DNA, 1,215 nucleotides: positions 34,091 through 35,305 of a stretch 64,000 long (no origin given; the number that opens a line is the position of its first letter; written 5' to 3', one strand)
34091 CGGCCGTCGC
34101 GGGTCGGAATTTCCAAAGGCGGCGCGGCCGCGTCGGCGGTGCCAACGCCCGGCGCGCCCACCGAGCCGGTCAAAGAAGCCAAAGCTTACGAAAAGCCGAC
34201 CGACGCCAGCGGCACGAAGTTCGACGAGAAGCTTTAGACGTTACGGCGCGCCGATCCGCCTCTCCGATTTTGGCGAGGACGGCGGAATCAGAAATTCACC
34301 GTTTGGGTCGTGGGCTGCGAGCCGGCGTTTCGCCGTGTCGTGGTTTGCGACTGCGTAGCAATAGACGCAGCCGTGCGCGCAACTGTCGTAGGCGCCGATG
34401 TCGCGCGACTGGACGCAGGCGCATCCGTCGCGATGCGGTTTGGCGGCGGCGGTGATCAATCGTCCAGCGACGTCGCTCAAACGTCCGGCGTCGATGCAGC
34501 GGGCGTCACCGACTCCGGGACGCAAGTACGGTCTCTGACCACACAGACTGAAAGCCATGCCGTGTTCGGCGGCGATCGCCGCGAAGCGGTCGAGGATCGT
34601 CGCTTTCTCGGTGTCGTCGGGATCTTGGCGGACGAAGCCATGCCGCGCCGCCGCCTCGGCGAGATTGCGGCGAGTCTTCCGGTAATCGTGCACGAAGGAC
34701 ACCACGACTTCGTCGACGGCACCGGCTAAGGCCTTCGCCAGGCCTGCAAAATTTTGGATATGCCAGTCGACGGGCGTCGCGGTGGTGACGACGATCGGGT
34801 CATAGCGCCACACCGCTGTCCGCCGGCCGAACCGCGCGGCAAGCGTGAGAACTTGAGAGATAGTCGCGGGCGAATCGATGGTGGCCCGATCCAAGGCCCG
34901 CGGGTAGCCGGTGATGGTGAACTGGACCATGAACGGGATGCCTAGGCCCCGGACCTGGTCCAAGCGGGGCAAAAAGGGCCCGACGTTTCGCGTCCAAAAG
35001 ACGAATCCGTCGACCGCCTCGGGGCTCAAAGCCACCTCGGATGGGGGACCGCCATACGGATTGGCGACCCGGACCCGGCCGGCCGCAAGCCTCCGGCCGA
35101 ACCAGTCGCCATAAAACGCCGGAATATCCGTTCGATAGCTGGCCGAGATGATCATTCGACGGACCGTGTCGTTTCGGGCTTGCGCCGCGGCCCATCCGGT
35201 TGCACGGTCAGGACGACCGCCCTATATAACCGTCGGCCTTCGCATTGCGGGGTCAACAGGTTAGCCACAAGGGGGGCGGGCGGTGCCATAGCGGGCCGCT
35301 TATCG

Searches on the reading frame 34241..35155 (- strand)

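Call 63: search_protein_families(library=pfam, proteins=[window:34241-35155:-], max_evalue=0.001)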
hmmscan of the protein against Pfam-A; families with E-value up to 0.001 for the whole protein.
window:34241-35155:- (304 aa): 1 family
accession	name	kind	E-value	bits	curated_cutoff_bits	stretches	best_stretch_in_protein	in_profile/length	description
PF08902.16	DUF1848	-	7.5e-83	278.8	30.5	1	2-268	1-262/262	Domain of unknown function (DUF1848)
